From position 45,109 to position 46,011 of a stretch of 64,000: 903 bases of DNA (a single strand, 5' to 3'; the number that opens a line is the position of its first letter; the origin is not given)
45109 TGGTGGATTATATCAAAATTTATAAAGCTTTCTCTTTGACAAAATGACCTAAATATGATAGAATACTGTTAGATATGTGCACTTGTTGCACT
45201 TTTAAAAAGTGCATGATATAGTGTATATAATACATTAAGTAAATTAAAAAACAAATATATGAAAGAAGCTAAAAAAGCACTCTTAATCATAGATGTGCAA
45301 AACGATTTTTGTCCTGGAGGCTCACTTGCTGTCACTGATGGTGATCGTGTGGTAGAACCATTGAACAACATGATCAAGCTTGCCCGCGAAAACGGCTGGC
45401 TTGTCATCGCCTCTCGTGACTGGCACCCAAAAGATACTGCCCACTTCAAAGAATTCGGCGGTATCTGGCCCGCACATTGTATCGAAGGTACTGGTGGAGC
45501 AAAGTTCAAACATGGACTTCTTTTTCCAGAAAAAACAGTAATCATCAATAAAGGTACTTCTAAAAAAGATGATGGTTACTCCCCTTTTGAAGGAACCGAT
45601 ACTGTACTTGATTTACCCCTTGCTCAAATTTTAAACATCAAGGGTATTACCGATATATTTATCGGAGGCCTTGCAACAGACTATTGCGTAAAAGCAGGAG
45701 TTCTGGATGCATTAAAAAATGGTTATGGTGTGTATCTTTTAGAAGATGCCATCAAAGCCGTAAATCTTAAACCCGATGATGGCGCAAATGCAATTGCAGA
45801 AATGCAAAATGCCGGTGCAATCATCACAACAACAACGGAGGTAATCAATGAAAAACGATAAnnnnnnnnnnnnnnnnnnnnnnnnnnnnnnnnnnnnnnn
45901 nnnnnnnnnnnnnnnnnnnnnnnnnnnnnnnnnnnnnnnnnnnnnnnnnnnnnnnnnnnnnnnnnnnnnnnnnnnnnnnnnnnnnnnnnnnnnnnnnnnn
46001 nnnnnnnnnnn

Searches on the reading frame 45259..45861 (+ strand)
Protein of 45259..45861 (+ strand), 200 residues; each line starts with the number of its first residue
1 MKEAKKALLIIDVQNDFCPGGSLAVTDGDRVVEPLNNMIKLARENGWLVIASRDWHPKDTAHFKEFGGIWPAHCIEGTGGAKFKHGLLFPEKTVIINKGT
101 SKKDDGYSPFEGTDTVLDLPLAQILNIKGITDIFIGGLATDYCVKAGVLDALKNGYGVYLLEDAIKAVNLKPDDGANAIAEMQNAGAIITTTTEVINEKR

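Call 55: search_protein_families(library=pfam, proteins=[window:45259-45861:+], max_evalue=0.01)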
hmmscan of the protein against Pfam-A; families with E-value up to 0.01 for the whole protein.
window:45259-45861:+ (200 aa): 1 family
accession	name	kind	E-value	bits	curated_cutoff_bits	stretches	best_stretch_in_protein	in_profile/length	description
PF00857.26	Isochorismatase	-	1.2e-32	113.8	27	1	7-194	2-175/175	Isochorismatase domain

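Call 59: find_encoding_contigs(protein=window:45259-45861:+, flank=6000, max_places=8)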
Protein window:45259-45861:+ (200 aa): 13 contigs read that carry it; 8 places shown.
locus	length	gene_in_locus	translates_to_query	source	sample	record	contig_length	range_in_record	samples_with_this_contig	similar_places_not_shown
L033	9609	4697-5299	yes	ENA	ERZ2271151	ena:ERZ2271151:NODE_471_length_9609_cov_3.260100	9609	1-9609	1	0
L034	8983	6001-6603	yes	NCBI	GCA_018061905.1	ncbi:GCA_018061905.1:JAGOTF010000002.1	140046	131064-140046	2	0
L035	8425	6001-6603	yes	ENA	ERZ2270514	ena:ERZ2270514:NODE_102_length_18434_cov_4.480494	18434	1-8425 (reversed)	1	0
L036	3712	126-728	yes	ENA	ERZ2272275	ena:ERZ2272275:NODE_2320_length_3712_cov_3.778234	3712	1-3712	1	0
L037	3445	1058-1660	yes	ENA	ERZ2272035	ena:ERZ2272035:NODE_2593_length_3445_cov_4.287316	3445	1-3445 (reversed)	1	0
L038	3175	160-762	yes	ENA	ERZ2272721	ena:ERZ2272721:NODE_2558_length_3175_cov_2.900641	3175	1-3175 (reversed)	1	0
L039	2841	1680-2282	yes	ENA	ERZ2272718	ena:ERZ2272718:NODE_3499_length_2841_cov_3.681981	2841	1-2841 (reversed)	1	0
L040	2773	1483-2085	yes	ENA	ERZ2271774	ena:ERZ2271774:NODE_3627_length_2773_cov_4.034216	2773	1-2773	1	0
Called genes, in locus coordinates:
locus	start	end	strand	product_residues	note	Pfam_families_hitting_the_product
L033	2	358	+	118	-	?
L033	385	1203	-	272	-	PF25969:NUDT9_N, PF00293:NUDIX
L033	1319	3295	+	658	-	PF00795:CN_hydrolase, PF02540:NAD_synthase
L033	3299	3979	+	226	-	PF00293:NUDIX, PF19368:WHD_AraR, PF21906:WHD_NrtR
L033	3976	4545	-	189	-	PF01467:CTP_transf_like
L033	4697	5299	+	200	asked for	PF00857:Isochorismatase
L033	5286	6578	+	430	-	PF17767:NAPRTase_N, PF04095:NAPRTase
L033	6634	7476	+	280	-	PF01513:NAD_kinase, PF20143:NAD_kinase_C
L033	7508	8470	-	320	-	-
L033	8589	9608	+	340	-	?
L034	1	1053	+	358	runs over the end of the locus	PF02646:RmuC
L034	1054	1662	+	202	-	PF02666:PS_Dcarbxylase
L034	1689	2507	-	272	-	PF25969:NUDT9_N, PF00293:NUDIX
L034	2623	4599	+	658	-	PF00795:CN_hydrolase, PF02540:NAD_synthase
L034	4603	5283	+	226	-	PF00293:NUDIX, PF19368:WHD_AraR, PF21906:WHD_NrtR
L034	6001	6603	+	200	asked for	PF00857:Isochorismatase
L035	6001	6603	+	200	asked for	PF00857:Isochorismatase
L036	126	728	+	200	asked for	PF00857:Isochorismatase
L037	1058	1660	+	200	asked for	PF00857:Isochorismatase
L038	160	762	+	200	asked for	PF00857:Isochorismatase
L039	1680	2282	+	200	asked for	PF00857:Isochorismatase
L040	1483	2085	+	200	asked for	PF00857:Isochorismatase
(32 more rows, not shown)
